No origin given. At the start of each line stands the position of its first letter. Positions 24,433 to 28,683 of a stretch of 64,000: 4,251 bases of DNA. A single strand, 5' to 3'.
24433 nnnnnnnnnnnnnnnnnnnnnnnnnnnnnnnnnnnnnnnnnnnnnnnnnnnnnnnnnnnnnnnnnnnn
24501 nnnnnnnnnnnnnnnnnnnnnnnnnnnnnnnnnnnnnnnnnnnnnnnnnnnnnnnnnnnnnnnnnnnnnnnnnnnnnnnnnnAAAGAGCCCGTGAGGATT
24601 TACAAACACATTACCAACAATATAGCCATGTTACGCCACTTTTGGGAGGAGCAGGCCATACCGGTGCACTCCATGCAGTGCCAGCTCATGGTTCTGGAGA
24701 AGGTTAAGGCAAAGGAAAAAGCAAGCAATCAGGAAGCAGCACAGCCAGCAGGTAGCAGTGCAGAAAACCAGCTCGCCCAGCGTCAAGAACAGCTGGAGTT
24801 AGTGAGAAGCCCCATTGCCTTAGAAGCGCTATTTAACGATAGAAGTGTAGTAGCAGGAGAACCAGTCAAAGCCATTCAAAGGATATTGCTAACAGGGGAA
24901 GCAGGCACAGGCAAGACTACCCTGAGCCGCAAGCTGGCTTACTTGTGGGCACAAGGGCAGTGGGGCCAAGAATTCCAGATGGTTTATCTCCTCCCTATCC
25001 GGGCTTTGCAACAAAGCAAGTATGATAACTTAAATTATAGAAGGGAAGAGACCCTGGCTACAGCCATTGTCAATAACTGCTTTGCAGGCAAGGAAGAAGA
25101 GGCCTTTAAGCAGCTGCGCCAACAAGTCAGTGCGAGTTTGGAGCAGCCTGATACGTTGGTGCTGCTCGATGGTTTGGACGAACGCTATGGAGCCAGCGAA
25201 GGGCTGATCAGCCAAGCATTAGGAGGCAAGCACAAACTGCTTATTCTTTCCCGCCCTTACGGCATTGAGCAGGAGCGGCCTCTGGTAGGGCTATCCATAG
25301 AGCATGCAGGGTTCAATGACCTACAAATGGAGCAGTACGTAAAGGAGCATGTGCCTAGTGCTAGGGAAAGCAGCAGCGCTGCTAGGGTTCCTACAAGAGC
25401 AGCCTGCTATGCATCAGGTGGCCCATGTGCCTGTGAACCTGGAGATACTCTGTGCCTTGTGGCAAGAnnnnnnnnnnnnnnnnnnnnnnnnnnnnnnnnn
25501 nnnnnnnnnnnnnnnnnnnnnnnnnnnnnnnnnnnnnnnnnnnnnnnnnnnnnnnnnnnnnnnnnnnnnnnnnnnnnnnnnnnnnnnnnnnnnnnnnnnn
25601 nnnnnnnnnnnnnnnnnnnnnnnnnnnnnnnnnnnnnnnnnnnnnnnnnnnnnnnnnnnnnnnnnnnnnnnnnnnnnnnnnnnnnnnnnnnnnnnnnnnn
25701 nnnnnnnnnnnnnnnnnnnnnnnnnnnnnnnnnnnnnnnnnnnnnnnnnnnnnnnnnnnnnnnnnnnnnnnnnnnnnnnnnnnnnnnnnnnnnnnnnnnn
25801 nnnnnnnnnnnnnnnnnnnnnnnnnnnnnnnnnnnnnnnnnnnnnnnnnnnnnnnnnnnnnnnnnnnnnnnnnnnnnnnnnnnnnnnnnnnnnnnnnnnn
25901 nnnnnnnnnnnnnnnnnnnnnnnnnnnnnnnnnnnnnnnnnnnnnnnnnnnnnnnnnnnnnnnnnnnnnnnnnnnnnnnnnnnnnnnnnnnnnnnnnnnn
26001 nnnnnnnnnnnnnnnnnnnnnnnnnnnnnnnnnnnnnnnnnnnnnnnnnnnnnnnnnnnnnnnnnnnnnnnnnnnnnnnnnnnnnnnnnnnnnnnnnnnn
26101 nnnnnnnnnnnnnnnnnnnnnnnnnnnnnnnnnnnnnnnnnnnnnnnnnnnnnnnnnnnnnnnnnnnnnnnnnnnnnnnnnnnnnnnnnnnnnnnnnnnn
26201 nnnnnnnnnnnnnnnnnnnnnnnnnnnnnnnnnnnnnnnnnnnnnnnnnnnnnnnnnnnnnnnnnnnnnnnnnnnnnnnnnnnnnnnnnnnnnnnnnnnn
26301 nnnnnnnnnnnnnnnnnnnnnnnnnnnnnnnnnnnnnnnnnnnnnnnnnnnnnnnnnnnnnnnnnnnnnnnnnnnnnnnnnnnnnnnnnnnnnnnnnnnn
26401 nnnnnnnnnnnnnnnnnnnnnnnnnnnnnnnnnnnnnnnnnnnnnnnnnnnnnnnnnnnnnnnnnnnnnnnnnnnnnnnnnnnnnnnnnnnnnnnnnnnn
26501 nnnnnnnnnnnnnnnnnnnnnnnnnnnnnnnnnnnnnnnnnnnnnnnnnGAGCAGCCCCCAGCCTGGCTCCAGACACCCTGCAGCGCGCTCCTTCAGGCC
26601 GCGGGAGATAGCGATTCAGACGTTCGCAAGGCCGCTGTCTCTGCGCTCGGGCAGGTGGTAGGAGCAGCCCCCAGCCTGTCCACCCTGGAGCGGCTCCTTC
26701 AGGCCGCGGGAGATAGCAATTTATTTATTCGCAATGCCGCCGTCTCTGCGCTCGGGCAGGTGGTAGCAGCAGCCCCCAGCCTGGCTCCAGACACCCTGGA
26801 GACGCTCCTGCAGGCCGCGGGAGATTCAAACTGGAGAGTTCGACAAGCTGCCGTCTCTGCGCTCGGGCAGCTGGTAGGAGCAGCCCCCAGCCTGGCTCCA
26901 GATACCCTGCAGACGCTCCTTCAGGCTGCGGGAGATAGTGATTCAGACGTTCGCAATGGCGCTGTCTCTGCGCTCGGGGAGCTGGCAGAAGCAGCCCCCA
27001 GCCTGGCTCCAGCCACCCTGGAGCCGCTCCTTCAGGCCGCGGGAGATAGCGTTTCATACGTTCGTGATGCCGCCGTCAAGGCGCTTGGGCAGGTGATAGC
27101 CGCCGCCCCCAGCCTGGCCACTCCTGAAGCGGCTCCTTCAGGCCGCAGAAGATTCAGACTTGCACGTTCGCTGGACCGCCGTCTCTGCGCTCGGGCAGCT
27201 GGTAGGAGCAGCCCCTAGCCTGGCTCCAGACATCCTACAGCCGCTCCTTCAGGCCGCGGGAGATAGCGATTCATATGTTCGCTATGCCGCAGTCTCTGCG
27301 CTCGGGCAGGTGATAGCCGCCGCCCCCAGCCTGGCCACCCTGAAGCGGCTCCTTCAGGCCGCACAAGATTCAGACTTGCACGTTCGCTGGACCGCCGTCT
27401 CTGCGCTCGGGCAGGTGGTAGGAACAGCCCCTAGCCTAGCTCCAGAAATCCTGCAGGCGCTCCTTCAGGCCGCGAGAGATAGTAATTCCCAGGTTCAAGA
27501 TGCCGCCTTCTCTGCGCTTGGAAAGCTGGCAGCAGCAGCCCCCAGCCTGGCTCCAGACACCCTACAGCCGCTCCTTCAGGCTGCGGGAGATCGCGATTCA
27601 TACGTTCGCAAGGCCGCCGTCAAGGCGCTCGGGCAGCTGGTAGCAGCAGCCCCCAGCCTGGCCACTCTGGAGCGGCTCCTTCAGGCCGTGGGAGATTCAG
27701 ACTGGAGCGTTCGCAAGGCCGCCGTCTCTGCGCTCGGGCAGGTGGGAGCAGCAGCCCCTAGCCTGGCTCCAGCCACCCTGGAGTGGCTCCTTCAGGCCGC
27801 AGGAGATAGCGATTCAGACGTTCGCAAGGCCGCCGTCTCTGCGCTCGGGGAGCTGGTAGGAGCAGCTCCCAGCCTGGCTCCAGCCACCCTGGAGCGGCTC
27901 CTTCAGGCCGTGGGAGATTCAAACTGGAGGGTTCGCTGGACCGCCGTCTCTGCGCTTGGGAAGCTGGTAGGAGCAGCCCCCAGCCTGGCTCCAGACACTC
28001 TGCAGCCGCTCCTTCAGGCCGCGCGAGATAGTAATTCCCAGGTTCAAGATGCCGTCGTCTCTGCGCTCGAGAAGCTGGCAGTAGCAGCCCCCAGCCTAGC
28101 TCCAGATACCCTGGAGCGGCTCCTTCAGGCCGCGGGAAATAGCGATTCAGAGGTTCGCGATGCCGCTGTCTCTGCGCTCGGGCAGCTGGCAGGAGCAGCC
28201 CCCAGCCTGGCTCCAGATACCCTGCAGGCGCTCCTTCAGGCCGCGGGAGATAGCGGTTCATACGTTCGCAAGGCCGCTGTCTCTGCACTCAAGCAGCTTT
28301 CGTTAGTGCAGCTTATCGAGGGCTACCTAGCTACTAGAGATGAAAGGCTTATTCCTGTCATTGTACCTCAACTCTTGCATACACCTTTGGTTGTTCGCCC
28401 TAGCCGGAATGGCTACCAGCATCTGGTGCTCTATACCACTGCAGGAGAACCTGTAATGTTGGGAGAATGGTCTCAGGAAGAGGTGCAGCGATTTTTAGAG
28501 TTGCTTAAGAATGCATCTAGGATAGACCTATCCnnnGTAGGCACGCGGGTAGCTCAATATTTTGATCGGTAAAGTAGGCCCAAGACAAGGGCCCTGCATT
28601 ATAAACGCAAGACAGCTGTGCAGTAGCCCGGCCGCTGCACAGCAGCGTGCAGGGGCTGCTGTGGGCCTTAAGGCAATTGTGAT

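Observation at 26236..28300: HEAT array shows higher-order segmental duplication and +1 frameshifts inside near-identical units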

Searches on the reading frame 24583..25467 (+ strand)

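Call 12: search_protein_families(library=pfam, proteins=[window:24583-25467:+], max_evalue=0.01)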
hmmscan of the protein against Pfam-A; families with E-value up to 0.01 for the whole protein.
window:24583-25467:+ (295 aa): 14 families
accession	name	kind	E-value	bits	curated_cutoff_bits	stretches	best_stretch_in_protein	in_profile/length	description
PF05729.18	NACHT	-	1.8e-16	60.9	26.7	1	100-258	2-165/167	NACHT domain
PF13191.12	AAA_16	-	7.6e-06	27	32.6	1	89-213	19-156/167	AAA ATPase domain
PF13401.12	AAA_22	-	0.00016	22.5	27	1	101-198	8-93/130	AAA domain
PF00270.35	DEAD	-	0.00018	21.7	26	1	99-180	15-94/167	DEAD/DEAH box helicase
PF20720.3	nSTAND3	-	0.00022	21.4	27.2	1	100-137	19-52/155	Novel STAND NTPase 3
PF13481.12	AAA_25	-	0.00076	19.6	27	1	99-128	34-65/195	AAA domain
PF24883.2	NPHP3_N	-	0.0009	19.9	24.8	0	101-202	25-137/164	Nephrocystin 3, N-terminal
PF13238.12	AAA_18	-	0.0023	18.8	29.4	1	101-121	1-21/128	AAA domain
PF00004.35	AAA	-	0.0029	18.5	21.2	1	101-205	1-73/131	ATPase family associated with various cellular activities (AAA)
PF13604.12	AAA_30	-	0.006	16.8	27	0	102-125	22-45/191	AAA domain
PF25199.1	nSTAND_NTPase5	-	0.0064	16.8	34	0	97-127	40-71/145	Novel STAND NTPase 5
PF07728.20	AAA_5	-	0.0065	16.9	22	1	101-133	2-30/139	AAA domain (dynein-related subfamily)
PF02367.23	TsaE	-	0.0065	16.9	26.6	0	95-119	18-42/128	Threonylcarbamoyl adenosine biosynthesis protein TsaE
PF13521.12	AAA_28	-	0.0066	17.1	27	0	100-132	1-32/164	AAA domain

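Call 46: search_protein_families(library=padloc, proteins=[window:24583-25467:+], max_evalue=0.001)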
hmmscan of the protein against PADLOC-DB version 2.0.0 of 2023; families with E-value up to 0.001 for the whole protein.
window:24583-25467:+ (295 aa): 2 families
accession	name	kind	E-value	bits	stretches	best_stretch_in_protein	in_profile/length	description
PDLC00915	TRIP13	-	0.0003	18.3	1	101-138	66-103/302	TRIP13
PDLC05079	PDC-S73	-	0.00042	17.2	1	96-131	189-220/752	-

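Call 47: search_protein_families(library=ncbifam, proteins=[window:24583-25467:+], max_evalue=0.001)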
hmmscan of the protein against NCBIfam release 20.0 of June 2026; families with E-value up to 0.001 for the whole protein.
window:24583-25467:+ (295 aa): 0 families

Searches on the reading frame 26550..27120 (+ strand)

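Call 12: search_protein_families(library=pfam, proteins=[window:26550-27120:+], max_evalue=0.01)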
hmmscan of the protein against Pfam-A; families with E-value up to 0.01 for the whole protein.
window:26550-27120:+ (190 aa): 30 families (the best 25 are shown)
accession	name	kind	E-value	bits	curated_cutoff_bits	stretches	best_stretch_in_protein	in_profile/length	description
PF02985.28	HEAT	-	8.6e-30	100.4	23.5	4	83-109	2-28/31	HEAT repeat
PF13646.12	HEAT_2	-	3.8e-27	94.8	27.7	2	80-143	30-88/88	HEAT repeats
PF13513.12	HEAT_EZ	-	1.5e-19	70.5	27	3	95-145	1-55/55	HEAT-like repeat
PF24987.1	HEAT_EF3_N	-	5.9e-14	52.8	32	1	44-114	65-137/169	EF3 N-terminal HEAT repeat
PF20168.4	PDS5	-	1.4e-12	46.8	27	1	22-182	255-387/1053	Sister chromatid cohesion protein PDS5 protein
PF21040.3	CEP104-like_TOG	-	1.5e-12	48.7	24.3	0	81-110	104-133/208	Centrosomal protein CEP104-like, TOG domain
PF25786.1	HEAT_GCN1_C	-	2.6e-12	47.5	27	1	79-157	25-106/151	GCN1-like, C-terminal HEAT repeats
PF01602.26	Adaptin_N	-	1.6e-11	43.9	37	1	53-183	88-219/524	Adaptin N terminal region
PF12717.13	Cnd1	-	2e-10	41.4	26.4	1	60-149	2-89/162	non-SMC mitotic condensation complex subunit 1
PF21547.3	TTI1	-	3.3e-09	37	27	0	157-184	1-28/90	TELO2-interacting protein 1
PF24714.1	TOR1L1_N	-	2.7e-08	33.9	43.3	0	65-124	195-254/281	TORTIFOLIA1 N-terminal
PF24492.1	HEAT_ECM29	-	6.9e-07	30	27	0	12-51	115-153/160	Proteasome adapter and scaffold protein ECM29, HEAT-repeat domain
PF21581.3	SCD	-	1.1e-06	29.3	27.5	0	58-110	5-59/75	Stromalin conservative domain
PF25767.1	ARM_TBCD_2nd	-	5.5e-06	26.4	29.7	1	81-183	77-180/245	Tubulin-specific chaperone D-like, ARM repeats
PF03918.19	CcmH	-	6.6e-06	25.9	25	0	17-46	66-95/143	Cytochrome C biogenesis protein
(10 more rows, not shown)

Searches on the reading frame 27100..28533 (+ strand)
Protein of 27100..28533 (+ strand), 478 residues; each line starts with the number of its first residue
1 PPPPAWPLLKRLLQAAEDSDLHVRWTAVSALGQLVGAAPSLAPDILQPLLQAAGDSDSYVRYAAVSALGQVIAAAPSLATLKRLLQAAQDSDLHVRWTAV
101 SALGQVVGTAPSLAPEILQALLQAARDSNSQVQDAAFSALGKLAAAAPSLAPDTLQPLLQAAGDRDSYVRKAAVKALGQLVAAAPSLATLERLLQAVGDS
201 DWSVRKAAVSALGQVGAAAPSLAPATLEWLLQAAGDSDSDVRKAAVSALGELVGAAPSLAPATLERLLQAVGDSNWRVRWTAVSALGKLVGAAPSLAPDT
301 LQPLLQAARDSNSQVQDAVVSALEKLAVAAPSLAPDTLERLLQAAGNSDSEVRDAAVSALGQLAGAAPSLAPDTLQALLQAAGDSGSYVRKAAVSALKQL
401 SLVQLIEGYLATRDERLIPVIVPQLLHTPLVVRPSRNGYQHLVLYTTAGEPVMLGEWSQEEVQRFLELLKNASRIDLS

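Call 12: search_protein_families(library=pfam, proteins=[window:27100-28533:+], max_evalue=0.01)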
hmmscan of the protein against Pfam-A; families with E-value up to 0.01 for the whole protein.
window:27100-28533:+ (478 aa): 37 families (the best 25 are shown)
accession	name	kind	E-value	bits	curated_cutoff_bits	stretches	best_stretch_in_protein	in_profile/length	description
PF13646.12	HEAT_2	-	6.7e-61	203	27.7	6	156-250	2-88/88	HEAT repeats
PF02985.28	HEAT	-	6.3e-57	184.5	23.5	8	191-215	3-27/31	HEAT repeat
PF13513.12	HEAT_EZ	-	2.2e-37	127.3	27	5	131-180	2-55/55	HEAT-like repeat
PF20168.4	PDS5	-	4.2e-33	114.7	27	4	269-400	249-387/1053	Sister chromatid cohesion protein PDS5 protein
PF01602.26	Adaptin_N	-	8e-33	114.2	37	4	105-217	68-179/524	Adaptin N terminal region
PF12717.13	Cnd1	-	2.2e-27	96.5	26.4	3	241-343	2-106/162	non-SMC mitotic condensation complex subunit 1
PF25786.1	HEAT_GCN1_C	-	5.2e-25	88.7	27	2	79-150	27-101/151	GCN1-like, C-terminal HEAT repeats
PF24987.1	HEAT_EF3_N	-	6.5e-21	75.5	32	3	225-295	65-137/169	EF3 N-terminal HEAT repeat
PF10363.15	RTP1_C1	-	4.5e-19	69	25.9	2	10-78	2-74/112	Required for nuclear transport of RNA pol II C-terminus 1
PF24714.1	TOR1L1_N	-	5.4e-18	65.8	43.3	1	83-224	86-247/281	TORTIFOLIA1 N-terminal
PF25767.1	ARM_TBCD_2nd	-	4.9e-16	59.3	29.7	1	81-131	79-130/245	Tubulin-specific chaperone D-like, ARM repeats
PF12755.13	Vac14_Fab1_bd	-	7.4e-16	59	22.1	0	41-74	24-57/97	Vacuolar 14 Fab1-binding region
PF01347.28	Vitellogenin_N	-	7.1e-15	55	24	2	8-102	497-588/590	Lipoprotein amino terminal region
PF12719.13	Cnd3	-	1e-14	54.9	25.8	0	84-140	31-87/288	Nuclear condensing complex subunits, C-term domain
PF22928.2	INTS1_R4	-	1.3e-14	54.4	27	0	98-181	15-98/102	Integrator complex subunit 1, R4 domain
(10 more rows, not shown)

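Call 30: find_homologous_proteins(query=window:27160-28533:+, max_evalue=0.00001)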
Query window:27160-28533:+ (458 aa): 24 proteins with E <= 0.00001 among 8000 candidates.
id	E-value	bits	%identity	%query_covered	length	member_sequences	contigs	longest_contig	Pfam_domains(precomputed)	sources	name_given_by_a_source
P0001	6.1e-51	192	40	82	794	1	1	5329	PF12717.14,PF00514.30,PF26715.1,PF10363.16,PF24714.2,PF12755.14,PF02985.29,PF22956.3,PF01602.27,PF12830.14,PF01347.29,PF28344.1,PF25786.1,PF03130.23,PF12348.15,PF20168.5,PF13513.13,PF13646.13,PF25151.2,PF23227.2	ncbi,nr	ncbi:MAG: PBS lyase, partial [Moorea sp. SIO4A3]|nr:PBS lyase [Moorena sp. SIO4A3]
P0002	4.5e-27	113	32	79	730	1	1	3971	PF23271.2,PF12717.14,PF00514.30,PF26715.1,PF10363.16,PF12755.14,PF02985.29,PF24492.2,PF01602.27,PF25767.2,PF21581.4,PF28344.1,PF25786.1,PF03130.23,PF20168.5,PF13513.13,PF13646.13,PF23227.2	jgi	jgi:HEAT repeat protein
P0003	1.2e-25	109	33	85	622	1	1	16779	PF26715.1,PF24714.2,PF22646.3,PF12755.14,PF24492.2,PF12074.14,PF12530.15,PF25767.2,PF21581.4,PF25786.1,PF08713.18,PF24436.3,PF13513.13,PF13646.13,PF23271.2,PF12717.14,PF00514.30,PF10363.16,PF02985.29,PF22956.3,PF24987.2,PF01602.27,PF13001.14,PF25801.2,PF25757.2,PF28344.1,PF03130.23,PF12348.15,PF2016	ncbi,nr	ncbi:MAG TPA: sister chromatid cohesion protein PDS5 [Anaerolineales bacterium]|nr:sister chromatid 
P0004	4.8e-19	87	31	86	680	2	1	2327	PF12717.14,PF00514.30,PF02985.29,PF01602.27,PF01347.29,PF25786.1,PF03130.23,PF27207.1,PF13513.13,PF14666.12,PF13646.13,PF23227.2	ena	-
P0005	4.4e-18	84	29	58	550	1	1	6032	PF12717.14,PF10363.16,PF24714.2,PF12755.14,PF02985.29,PF01602.27,PF14663.12,PF25767.2,PF21581.4,PF28344.1,PF25786.1,PF03130.23,PF20168.5,PF13513.13,PF13646.13,PF23227.2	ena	-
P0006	1.3e-17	82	24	78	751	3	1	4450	PF12717.14,PF10363.16,PF24714.2,PF25786.1,PF02985.29,PF08713.18,PF20168.5,PF13513.13,PF01602.27,PF13646.13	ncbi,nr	ncbi:MAG: HEAT repeat domain-containing protein [Chloroflexi bacterium]|nr:HEAT repeat domain-contai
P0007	2.5e-16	78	29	60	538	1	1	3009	PF12717.14,PF00514.30,PF26715.1,PF24714.2,PF22646.3,PF02985.29,PF24987.2,PF24492.2,PF01602.27,PF25786.1,PF03130.23,PF20168.5,PF13513.13,PF13646.13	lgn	-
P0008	4.2e-16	77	32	71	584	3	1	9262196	PF12717.14,PF00514.30,PF10363.16,PF12755.14,PF02985.29,PF01602.27,PF25767.2,PF25757.2,PF25786.1,PF03130.23,PF13513.13,PF13646.13,PF00782.26,PF23227.2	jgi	jgi:HEAT repeat protein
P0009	5.4e-16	77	31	61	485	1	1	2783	PF23271.2,PF12717.14,PF00514.30,PF22646.3,PF12755.14,PF02985.29,PF01602.27,PF14663.12,PF25767.2,PF21581.4,PF01347.29,PF20926.4,PF25786.1,PF03130.23,PF27207.1,PF13513.13,PF13646.13,PF23227.2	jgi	jgi:HEAT repeat protein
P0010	7.9e-16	76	43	30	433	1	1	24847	PF13646.13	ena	-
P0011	1.1e-13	69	29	88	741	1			PF23271.2,PF12717.14,PF00514.30,PF26715.1,PF24714.2,PF12755.14,PF02985.29,PF22956.3,PF24987.2,PF24492.2,PF01602.27,PF14663.12,PF25780.2,PF21581.4,PF25757.2,PF25786.1,PF03130.23,PF20168.5,PF13513.13,PF13646.13,PF23227.2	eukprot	eukprot:TRINITY_DN23019_c0_g1_i1.p1 TRINITY_DN23019_c0_g1~~TRINITY_DN23019_c0_g1_i1.p1 ORF type:comp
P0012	1.1e-12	66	34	56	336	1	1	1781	PF00514.30,PF25801.2,PF26715.1,PF24714.2,PF02985.29,PF03130.23,PF13513.13,PF13646.13,PF23227.2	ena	-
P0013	1.3e-12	66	26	69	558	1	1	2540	PF23271.2,PF12717.14,PF00514.30,PF10363.16,PF02985.29,PF01602.27,PF21581.4,PF25786.1,PF03130.23,PF20168.5,PF13513.13,PF13646.13,PF23227.2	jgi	jgi:HEAT repeat protein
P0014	6.1e-12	64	30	64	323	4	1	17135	PF21581.4,PF12717.14,PF00514.30,PF26715.1,PF25786.1,PF02985.29,PF03130.23,PF13513.13,PF01602.27,PF13646.13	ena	-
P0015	1.8e-11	62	30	72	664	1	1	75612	PF12717.14,PF00160.27,PF02985.29,PF03130.23,PF13513.13,PF13646.13,PF23227.2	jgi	-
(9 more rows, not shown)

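Call 46: search_protein_families(library=padloc, proteins=[window:27100-28533:+], max_evalue=0.001)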
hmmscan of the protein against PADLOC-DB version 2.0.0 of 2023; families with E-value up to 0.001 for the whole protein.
window:27100-28533:+ (478 aa): 3 families
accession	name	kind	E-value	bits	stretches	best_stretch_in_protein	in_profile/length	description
PDLC02919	HEAT-ARM_XIII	-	4.1e-20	68.9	3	75-246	322-467/1972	-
PDLC01150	HEAT_CxxC_PDDEXK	-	7.6e-14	49.7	2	114-209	21-115/288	HEAT_CxxC_PD-DEXK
PDLC03925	OloA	-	3.8e-13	47.6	3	210-382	123-291/596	-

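Call 47: search_protein_families(library=ncbifam, proteins=[window:27100-28533:+], max_evalue=0.001)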
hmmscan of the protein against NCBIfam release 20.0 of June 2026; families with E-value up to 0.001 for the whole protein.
window:27100-28533:+ (478 aa): 7 families
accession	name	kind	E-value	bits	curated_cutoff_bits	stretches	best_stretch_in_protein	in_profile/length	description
NF045915.1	PhycobilmeDegNblB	equivalog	3.7e-26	92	300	4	121-315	37-208/214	phycobilisome degradation protein NblB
NF045662.1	DVU0298_fam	equivalog_domain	1.1e-25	90.5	75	2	45-194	26-185/213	DVU0298 family protein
NF058515.1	phyc_lyase_CpcF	equivalog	1.1e-19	70.8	220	2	224-327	90-199/200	C-phycocyanin alpha-cysteine-84 phycocyanobilin lyase subunit CpcF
NF007244.0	PRK09687.1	equivalog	1.4e-09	37.7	275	0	120-286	58-218/285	putative lyase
NF058502.1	phyc_lyase_CpcE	equivalog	2.1e-08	34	330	0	92-195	15-114/260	C-phycocyanin alpha-cysteine-84 phycocyanobilin lyase subunit CpcE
TIGR02913.1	HAF_rpt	repeat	3.3e-08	33.3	22.65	0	98-110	2-14/39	HAF repeat protein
NF008757.0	PRK11788.1-5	equivalog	2.9e-06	26.7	363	0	96-212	230-340/388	lipopolysaccharide assembly protein LapB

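Call 64: predict_structure(protein=window:27127-28533:+)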
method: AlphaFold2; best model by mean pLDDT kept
length: 469 residues; sequences in the alignment: 1
mean_pLDDT: 82.1   pTM: 0.69
mean pLDDT of the five models: 82.1, 81.7, 81.0, 79.9, 79.7
residues with pLDDT >= 90: 32; 70-90: 395; 50-70: 42; < 50: 0
segments of 3 or more residues with pLDDT < 50: none
pLDDT, mean of each block of 10 residues (from residue 1): 82 89 87 85 82 86 81 81 85 83 83 86 87 84 81 82 87 79 80 88 88 87 90 92 87 87 85 88 80 78 75 77 61 65 72 69 76 73 82 86 87 84 84 82 85 88 67
secondary structure, 60 per line:
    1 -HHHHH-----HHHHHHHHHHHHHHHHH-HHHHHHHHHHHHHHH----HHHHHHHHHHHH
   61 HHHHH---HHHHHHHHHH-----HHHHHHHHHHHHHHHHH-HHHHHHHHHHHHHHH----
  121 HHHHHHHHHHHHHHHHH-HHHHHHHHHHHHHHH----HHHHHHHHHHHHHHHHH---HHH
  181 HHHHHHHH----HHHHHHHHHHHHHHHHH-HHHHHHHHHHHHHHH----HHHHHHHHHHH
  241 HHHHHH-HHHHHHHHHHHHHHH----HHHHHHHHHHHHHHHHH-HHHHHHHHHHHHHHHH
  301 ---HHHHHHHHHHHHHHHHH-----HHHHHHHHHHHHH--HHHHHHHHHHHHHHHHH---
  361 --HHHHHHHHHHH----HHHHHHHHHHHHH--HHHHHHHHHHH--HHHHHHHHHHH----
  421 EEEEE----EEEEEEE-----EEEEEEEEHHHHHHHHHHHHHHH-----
elements in order: H2-6 H12-28 H30-44 H49-65 H69-78 H84-100 H102-116 H121-137 H139-153 H158-174 H178-188 H193-209 H211-225 H230-246 H248-262 H267-283 H285-300 H304-320 H326-338 H341-357 H363-373 H378-390 H393-403 H406-416 E421-425 E430-436 E442-449 H450-464

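Call 67: fold_search(model_id=the predicted structure, library=pdb)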
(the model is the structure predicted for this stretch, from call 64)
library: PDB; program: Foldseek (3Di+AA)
matches with E <= 10: 1550; with E <= 0.001: 794
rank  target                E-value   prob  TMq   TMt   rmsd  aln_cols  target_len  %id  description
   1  6fsq                  3.2e-13  1.00  0.35  0.44  16.5       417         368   27  Structure of A3_bGFPD, an artificial bi-domain protein based on two different alphaRep domains : A3 and a GFP binding do (released 2018-08-08)
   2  9mf5_A                3.6e-12  1.00  0.64  0.53   6.7       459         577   17  CryoEM structure of the Protein Phosphatase 2A (Abeta-B56gamma-Calpha) holoenzyme complex (released 2025-07-09)
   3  2ie3_A                1.6e-11  1.00  0.43  0.37  10.2       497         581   18  Structure of the Protein Phosphatase 2A Core Enzyme Bound to Tumor-inducing Toxins (released 2006-11-07)
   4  2npp_A                2.3e-11  1.00  0.61  0.51   5.8       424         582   20  Structure of the Protein Phosphatase 2A Holoenzyme (released 2006-12-12)
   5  8uwb_D                2.4e-11  1.00  0.61  0.52   6.7       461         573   18  Crystal structure of PP2A PPP2R1A-PPP2CA-PPP2R5E phosphatase. (released 2024-04-17)
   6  7zbz_D                3.2e-11  1.00  0.61  0.29   7.4       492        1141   17  CAND1 delhairpin-SCF-SKP2 CAND1 partly engaged SCF partly rocked (released 2023-04-19)
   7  8uwb_A                3.4e-11  1.00  0.62  0.51   6.7       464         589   18  Crystal structure of PP2A PPP2R1A-PPP2CA-PPP2R5E phosphatase. (released 2024-04-17)
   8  7z8r_D                3.6e-11  1.00  0.62  0.29   7.3       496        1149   17  CAND1-CUL1-RBX1 (released 2023-04-19)
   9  7z8v_D                3.7e-11  1.00  0.62  0.29   7.5       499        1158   16  CAND1-SCF-SKP2 (SKP1deldel) CAND1 engaged SCF rocked (released 2023-04-19)
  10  8u1x_A                5.0e-11  1.00  0.49  0.42   8.8       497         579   18  The structure of the PP2A-B56Delta holoenzyme mutant - E197K (released 2024-01-17)
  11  2z5k_A                5.0e-11  1.00  0.41  0.26  13.0       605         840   16  Complex of Transportin 1 with TAP NLS (released 2007-10-23)
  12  7z8t_D                5.9e-11  1.00  0.62  0.29   7.2       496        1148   17  CAND1-SCF-SKP2 CAND1 engaged SCF rocked (released 2023-04-19)
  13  6ef4                  6.1e-11  1.00  0.48  0.42   9.1       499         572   18  Crystal structure of mouse PP2A Aalpha P179R mutant (released 2019-06-26)
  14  7zbw_D                6.4e-11  1.00  0.51  0.32   8.8       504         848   17  CAND1-SCF-SKP2 CAND1 rolling-2 SCF engaged (released 2023-04-19)
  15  4zv6_A                7.2e-11  1.00  0.51  0.82   3.8       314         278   29  Crystal structure of the artificial alpharep-7 octarellinV.1 complex (released 2016-05-25)
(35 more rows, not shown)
